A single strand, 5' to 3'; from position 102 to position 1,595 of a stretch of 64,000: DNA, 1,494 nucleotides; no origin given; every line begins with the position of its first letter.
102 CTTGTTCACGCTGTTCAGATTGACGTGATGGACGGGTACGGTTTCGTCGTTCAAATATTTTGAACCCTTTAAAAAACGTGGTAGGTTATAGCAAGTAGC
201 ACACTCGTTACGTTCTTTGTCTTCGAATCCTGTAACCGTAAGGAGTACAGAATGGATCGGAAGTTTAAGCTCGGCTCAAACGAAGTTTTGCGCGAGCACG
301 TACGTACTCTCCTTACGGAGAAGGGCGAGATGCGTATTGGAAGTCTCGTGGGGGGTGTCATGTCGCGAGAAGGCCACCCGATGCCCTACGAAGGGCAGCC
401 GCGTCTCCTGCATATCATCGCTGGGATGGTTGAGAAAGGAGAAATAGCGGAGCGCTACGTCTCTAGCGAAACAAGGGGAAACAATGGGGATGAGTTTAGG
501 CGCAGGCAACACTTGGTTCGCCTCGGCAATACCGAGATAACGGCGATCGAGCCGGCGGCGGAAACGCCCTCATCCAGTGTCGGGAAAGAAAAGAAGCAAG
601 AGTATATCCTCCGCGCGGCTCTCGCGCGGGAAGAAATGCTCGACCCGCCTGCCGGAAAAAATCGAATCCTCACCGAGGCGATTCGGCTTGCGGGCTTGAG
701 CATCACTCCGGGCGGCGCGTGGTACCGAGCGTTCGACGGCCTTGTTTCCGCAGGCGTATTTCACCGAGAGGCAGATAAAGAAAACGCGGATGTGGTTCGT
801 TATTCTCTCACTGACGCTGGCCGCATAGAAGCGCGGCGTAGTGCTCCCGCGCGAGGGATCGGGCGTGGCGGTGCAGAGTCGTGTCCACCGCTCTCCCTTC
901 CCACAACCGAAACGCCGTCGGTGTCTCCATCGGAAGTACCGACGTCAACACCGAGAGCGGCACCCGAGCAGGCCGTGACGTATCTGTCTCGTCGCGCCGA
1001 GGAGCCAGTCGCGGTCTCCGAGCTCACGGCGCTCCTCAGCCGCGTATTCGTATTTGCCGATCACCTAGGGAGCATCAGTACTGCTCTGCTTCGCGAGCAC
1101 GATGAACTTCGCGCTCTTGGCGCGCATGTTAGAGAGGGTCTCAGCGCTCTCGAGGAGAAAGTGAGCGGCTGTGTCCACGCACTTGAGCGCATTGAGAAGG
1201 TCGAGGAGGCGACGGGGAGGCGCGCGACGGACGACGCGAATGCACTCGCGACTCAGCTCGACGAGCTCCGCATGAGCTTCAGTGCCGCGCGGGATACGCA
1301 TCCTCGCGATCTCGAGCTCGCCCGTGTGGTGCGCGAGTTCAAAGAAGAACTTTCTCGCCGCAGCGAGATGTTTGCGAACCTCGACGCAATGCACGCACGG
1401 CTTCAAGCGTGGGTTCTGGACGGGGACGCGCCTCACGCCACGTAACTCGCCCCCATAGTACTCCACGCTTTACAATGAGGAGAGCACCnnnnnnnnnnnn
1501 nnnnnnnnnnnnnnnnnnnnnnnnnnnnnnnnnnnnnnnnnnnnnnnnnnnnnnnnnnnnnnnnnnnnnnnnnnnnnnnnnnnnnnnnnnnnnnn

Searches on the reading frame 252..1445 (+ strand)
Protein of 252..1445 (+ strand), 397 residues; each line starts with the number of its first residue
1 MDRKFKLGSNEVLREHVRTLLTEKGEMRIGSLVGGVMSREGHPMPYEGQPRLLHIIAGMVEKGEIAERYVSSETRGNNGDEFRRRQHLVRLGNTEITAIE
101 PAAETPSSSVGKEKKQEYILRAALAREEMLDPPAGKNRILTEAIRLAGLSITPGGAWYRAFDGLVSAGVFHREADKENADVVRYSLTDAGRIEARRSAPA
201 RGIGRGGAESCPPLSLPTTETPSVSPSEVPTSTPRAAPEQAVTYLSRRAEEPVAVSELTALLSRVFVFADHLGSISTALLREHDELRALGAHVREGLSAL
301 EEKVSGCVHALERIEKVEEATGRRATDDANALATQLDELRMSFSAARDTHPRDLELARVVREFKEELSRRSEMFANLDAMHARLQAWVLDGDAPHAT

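Call 46: find_encoding_contigs(protein=window:252-1445:+, flank=10000, max_places=6)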
Protein window:252-1445:+ (397 aa): 3 contigs read that carry it; 3 places shown.
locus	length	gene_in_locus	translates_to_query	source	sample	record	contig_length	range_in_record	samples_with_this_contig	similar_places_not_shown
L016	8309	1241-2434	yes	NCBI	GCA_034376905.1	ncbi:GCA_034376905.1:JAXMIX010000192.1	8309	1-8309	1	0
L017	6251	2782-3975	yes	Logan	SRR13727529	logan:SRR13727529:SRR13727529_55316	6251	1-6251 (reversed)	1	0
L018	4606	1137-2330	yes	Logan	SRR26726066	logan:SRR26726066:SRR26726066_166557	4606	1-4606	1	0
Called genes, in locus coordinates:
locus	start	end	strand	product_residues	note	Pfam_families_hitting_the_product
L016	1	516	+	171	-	?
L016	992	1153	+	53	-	-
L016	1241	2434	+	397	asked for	-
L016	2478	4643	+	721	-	PF04542:Sigma70_r2, PF04545:Sigma70_r4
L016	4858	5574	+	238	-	PF00834:Ribul_P_3_epim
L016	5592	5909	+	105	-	-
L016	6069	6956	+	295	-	PF13292:DXP_synthase_N, PF00456:Transketolase_N, PF00676:E1_dh (weak), PF09364:XFP_N (weak)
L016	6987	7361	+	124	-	PF18924:DUF5674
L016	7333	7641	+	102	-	-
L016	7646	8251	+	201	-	-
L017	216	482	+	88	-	-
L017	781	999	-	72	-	-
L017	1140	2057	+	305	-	-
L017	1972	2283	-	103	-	-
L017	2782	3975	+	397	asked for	-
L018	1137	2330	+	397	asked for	-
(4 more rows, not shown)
